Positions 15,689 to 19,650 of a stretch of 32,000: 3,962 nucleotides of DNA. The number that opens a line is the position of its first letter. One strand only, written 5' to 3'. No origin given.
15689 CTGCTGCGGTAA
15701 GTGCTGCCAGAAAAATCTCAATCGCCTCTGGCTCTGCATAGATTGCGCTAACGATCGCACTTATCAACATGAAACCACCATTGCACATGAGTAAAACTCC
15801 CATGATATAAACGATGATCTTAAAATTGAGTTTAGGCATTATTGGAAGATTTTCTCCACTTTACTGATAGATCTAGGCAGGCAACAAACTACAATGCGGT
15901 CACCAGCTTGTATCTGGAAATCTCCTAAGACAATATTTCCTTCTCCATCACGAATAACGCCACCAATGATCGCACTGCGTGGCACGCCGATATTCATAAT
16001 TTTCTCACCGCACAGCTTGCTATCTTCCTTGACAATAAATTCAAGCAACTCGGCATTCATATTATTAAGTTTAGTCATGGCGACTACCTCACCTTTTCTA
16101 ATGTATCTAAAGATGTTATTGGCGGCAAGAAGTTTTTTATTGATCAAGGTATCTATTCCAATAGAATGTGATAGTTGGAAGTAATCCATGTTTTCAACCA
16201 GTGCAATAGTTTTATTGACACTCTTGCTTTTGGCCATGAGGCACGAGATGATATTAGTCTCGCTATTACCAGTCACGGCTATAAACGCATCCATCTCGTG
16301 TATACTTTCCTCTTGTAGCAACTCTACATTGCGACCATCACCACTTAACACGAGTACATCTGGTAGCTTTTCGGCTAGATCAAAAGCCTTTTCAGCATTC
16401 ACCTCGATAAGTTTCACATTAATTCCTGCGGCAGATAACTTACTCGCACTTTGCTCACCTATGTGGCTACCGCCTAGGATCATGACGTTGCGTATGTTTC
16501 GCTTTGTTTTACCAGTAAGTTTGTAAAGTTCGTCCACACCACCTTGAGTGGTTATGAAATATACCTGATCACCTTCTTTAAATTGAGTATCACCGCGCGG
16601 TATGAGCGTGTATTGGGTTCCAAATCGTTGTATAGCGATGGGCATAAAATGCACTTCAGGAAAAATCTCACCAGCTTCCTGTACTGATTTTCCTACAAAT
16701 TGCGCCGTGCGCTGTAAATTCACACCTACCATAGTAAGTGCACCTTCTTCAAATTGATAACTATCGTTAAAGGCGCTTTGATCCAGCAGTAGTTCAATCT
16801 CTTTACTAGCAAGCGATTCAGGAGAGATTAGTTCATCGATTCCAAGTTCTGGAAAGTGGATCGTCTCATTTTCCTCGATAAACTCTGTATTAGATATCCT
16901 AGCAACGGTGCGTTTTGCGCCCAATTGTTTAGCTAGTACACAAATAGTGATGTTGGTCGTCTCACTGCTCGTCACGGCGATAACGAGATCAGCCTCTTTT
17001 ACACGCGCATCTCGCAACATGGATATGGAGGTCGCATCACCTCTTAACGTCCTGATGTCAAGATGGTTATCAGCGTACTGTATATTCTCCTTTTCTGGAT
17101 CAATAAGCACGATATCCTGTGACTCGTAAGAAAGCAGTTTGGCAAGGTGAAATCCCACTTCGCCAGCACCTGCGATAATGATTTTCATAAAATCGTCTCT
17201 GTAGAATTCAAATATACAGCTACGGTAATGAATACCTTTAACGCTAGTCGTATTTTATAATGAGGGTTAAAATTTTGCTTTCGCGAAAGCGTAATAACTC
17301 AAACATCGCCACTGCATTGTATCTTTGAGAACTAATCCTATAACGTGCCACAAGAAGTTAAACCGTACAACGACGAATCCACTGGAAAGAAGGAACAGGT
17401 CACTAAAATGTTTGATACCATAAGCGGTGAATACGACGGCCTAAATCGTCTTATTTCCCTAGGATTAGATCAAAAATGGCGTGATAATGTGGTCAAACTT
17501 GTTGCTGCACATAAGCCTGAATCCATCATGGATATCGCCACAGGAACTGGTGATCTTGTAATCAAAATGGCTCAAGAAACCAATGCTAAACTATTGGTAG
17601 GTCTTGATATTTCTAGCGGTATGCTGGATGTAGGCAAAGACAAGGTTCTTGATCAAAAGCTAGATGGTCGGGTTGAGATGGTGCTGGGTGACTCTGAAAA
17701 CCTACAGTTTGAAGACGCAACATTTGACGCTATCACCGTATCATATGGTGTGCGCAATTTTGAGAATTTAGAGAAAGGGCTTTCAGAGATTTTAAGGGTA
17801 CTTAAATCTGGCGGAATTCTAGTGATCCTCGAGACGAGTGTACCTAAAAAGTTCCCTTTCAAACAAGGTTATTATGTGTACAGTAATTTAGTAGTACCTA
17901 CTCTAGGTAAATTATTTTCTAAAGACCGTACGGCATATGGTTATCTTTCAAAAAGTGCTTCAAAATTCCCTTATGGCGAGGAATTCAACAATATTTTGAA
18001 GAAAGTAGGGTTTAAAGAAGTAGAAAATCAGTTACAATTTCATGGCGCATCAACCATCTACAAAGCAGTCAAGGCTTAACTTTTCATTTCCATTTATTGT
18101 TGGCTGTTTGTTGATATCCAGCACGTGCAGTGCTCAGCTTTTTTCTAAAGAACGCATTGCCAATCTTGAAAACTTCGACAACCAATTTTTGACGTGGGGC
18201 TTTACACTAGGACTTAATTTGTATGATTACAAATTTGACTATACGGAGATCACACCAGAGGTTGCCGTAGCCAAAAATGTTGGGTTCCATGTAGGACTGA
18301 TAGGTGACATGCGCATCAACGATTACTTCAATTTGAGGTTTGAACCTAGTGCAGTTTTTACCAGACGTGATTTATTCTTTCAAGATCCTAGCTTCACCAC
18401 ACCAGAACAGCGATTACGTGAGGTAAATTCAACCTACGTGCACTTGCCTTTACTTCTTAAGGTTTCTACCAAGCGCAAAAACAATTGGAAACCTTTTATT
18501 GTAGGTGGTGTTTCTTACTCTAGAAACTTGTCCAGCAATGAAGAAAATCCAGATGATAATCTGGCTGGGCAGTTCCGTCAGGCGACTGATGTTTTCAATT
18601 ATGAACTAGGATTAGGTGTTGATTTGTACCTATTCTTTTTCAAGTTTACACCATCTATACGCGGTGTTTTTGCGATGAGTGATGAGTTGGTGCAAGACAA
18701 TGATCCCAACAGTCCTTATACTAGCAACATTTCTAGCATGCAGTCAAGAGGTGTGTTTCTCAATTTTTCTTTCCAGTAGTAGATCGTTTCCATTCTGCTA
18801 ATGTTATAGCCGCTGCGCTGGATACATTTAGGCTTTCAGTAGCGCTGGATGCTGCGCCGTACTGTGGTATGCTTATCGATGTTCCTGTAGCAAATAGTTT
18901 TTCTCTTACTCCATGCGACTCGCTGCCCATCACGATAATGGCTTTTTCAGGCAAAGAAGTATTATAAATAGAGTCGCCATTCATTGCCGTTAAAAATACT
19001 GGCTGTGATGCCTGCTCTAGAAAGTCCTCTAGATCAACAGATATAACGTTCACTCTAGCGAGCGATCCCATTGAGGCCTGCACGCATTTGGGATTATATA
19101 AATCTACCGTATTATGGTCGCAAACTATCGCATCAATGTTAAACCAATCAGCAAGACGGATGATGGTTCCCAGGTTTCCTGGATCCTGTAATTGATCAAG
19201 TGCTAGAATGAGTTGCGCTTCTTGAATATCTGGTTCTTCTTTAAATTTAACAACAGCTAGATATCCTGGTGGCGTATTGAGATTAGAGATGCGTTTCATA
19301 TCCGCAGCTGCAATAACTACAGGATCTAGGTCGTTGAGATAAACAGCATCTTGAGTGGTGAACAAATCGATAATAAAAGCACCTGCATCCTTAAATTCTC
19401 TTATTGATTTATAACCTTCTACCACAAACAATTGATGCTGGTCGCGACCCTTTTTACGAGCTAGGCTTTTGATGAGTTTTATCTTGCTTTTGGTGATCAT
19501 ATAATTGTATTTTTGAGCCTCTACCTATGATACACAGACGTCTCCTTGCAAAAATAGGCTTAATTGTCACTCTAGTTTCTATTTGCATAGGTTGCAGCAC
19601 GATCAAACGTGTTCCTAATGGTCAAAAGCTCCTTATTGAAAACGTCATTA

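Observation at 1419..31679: High-copy 16-bp perfect palindrome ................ (about 1 per 3.5 kb)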

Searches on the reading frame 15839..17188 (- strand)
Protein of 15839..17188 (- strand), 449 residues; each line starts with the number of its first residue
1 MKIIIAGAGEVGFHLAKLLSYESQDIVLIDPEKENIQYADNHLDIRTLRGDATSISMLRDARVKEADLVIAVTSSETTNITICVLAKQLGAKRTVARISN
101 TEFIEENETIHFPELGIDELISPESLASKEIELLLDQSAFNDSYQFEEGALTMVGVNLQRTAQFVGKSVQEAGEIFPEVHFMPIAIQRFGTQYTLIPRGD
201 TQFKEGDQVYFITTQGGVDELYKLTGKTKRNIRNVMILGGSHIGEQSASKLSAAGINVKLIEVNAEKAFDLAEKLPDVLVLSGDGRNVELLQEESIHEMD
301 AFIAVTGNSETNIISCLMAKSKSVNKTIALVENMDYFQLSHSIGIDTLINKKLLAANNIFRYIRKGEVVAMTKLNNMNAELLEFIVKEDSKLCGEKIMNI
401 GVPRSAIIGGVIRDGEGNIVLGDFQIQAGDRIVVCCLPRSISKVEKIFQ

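Call 6: search_protein_families(library=ncbifam, proteins=[window:15839-17188:-], max_evalue=0.00001)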
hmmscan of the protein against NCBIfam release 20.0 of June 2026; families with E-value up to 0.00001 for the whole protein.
window:15839-17188:- (449 aa): 19 families
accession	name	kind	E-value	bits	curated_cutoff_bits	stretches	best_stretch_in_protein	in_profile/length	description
NF007038.0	PRK09496.2-6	equivalog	3.8e-205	681.8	374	1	1-449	1-445/445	Trk system potassium transporter TrkA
NF007039.0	PRK09496.3-2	equivalog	6.4e-123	410.9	293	1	1-449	1-445/446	Trk system potassium transporter TrkA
NF007041.0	PRK09496.3-4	equivalog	3.1e-117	392.1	386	1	1-449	1-444/450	Trk system potassium transporter TrkA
NF007032.0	PRK09496.1-4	equivalog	1.1e-98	331.2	309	1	1-449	1-451/457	Trk system potassium transporter TrkA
NF007031.0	PRK09496.1-2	equivalog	8.1e-98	328.4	289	1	1-449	1-452/458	Trk system potassium transporter TrkA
NF007040.0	PRK09496.3-3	equivalog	1.6e-85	287.4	455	1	2-449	5-462/462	Trk system potassium transporter TrkA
NF007034.0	PRK09496.2-1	subfamily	8.4e-84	282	344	1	1-442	1-439/445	Trk system potassium transporter TrkA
NF007030.0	PRK09496.1-1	equivalog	8.9e-83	278.4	371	1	1-449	1-452/458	Trk system potassium transporter TrkA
NF007037.0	PRK09496.2-4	equivalog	1.1e-80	271.8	445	1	1-449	1-454/454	Trk system potassium transporter TrkA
NF007036.0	PRK09496.2-3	subfamily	1.2e-79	268.2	407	1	1-449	1-448/448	Trk system potassium transporter TrkA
NF007033.0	PRK09496.1-5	equivalog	7.9e-74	249.3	338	1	1-448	1-447/449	Trk system potassium transporter TrkA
NF007035.0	PRK09496.2-2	equivalog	2.3e-73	247.5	521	1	1-447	1-448/455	Trk system potassium transporter TrkA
NF007043.0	PRK09496.3-6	equivalog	1.6e-66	224.9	384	1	1-444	1-440/445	Trk system potassium transporter TrkA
NF007042.0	PRK09496.3-5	equivalog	6e-42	143.9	467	1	1-436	1-450/466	Trk system potassium transporter TrkA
NF003716.0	PRK05326.1-3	equivalog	8.1e-14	50.9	355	1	370-446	403-479/499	potassium/proton antiporter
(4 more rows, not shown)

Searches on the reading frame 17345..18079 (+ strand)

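Call 6: search_protein_families(library=ncbifam, proteins=[window:17345-18079:+], max_evalue=0.00001)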
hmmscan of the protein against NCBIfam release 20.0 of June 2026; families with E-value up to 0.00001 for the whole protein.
window:17345-18079:+ (244 aa): 27 families (the best 25 are shown)
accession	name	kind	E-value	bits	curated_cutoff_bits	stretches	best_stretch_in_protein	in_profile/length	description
NF001244.0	PRK00216.1-5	equivalog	5.3e-72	241.9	216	1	13-243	4-235/236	bifunctional demethylmenaquinone methyltransferase/2-methoxy-6-polyprenyl-1,4-benzoquinol methylase UbiE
TIGR01934.1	MenG_MenH_UbiE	subfamily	8.9e-71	237.7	158.35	1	19-243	1-223/223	ubiquinone/menaquinone biosynthesis methyltransferase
NF052510.1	methyltran_MpqE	exception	1.2e-57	194.9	335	1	15-243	4-234/234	methyl-plastoquinone biosynthesis methyltransferase MpqE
NF001242.0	PRK00216.1-3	equivalog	7.8e-56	189.3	351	1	13-238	24-252/258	bifunctional demethylmenaquinone methyltransferase/2-methoxy-6-polyprenyl-1,4-benzoquinol methylase UbiE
NF001243.0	PRK00216.1-4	equivalog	1.1e-55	188.6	235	1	13-240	3-230/237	demethylmenaquinone methyltransferase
TIGR02752.1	MenG_heptapren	equivalog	8.7e-53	179.2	419.85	1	15-239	3-227/231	demethylmenaquinone methyltransferase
NF001240.0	PRK00216.1-1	equivalog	3.1e-49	167.3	378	1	13-239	19-246/251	bifunctional demethylmenaquinone methyltransferase/2-methoxy-6-polyprenyl-1,4-benzoquinol methylase UbiE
NF001241.0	PRK00216.1-2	equivalog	3.8e-49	167.4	327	1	15-243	9-229/231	demethylmenaquinone methyltransferase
NF004452.0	PRK05785.1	equivalog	6.1e-21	74.9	207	1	15-221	7-203/228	hypothetical protein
NF043040.1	corrin_prot_MT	hypoth_equivalog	7e-21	74.7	180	1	21-174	6-160/216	corrinoid protein-associated methyltransferase CpaM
TIGR02072.1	BioC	equivalog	2.5e-15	56.9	184.95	1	43-161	17-132/244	malonyl-ACP O-methyltransferase BioC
NF041537.1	ArsM_AhpD_UU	exception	2e-13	49.9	510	1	52-164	71-183/345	arsenite methyltransferase/AhpD domain selenoprotein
NF040539.1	AST_met_ArsM_2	exception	5.7e-12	46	240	1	48-161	47-163/262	putative arsinothricin biosynthesis methyltransferase ArsM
NF047649.1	MTase_UXPK_star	exception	1.8e-11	43.6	460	1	52-166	72-186/283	methyltransferase/UXPK-star double selenoprotein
NF045667.1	MTase_DVU1556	equivalog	3.5e-11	43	155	1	47-161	12-119/213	DVU_1556 family methyltransferase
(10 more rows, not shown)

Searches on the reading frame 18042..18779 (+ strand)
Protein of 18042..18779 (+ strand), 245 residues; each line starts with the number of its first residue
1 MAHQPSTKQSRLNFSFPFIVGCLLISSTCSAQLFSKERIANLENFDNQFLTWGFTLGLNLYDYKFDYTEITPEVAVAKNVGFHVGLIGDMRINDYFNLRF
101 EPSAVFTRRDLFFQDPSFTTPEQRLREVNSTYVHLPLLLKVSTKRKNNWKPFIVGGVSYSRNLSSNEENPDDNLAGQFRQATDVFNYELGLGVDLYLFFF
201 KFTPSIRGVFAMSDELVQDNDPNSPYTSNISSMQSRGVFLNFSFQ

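Call 6: search_protein_families(library=ncbifam, proteins=[window:18042-18779:+], max_evalue=0.00001)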
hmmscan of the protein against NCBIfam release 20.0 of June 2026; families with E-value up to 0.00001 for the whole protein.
window:18042-18779:+ (245 aa): 1 family
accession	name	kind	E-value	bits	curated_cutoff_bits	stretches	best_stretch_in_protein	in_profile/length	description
NF052311.1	T9SS_PorT_SprT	equivalog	1.2e-80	270.3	125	1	19-245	6-239/239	type IX secretion/gliding motility protein PorT/SprT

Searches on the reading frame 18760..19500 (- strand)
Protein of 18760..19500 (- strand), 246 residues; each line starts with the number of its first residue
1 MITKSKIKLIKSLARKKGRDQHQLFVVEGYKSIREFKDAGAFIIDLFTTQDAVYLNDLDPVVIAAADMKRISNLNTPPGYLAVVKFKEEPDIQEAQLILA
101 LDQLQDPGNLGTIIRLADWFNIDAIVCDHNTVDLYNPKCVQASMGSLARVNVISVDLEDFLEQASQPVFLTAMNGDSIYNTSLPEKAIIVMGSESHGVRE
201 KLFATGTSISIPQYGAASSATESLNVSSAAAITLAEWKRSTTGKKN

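Call 6: search_protein_families(library=ncbifam, proteins=[window:18760-19500:-], max_evalue=0.00001)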
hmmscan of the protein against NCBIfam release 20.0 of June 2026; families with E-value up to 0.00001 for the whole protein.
window:18760-19500:- (246 aa): 5 families
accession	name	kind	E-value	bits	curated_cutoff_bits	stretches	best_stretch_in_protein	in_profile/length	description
TIGR00186.1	rRNA_methyl_3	equivalog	8.7e-27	94.1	160.15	1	91-239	88-238/240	23S rRNA (guanosine(2251)-2'-O)-methyltransferase RlmB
NF008117.0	PRK10864.1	equivalog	5.6e-17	62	267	1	94-240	194-341/344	tRNA/rRNA methyltransferase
NF008386.0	PRK11181.1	equivalog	7.4e-12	45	366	1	93-239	92-240/244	23S rRNA (guanosine(2251)-2'-O)-methyltransferase RlmB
NF008295.0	PRK11081.1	equivalog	4.6e-07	29.6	227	1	94-240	17-164/230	tRNA (guanosine(18)-2'-O)-methyltransferase TrmH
NF000477.1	NshR_TsnR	equivalog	1.3e-06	28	425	1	98-237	118-260/266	NshR/TsnR family 23S rRNA methyltransferase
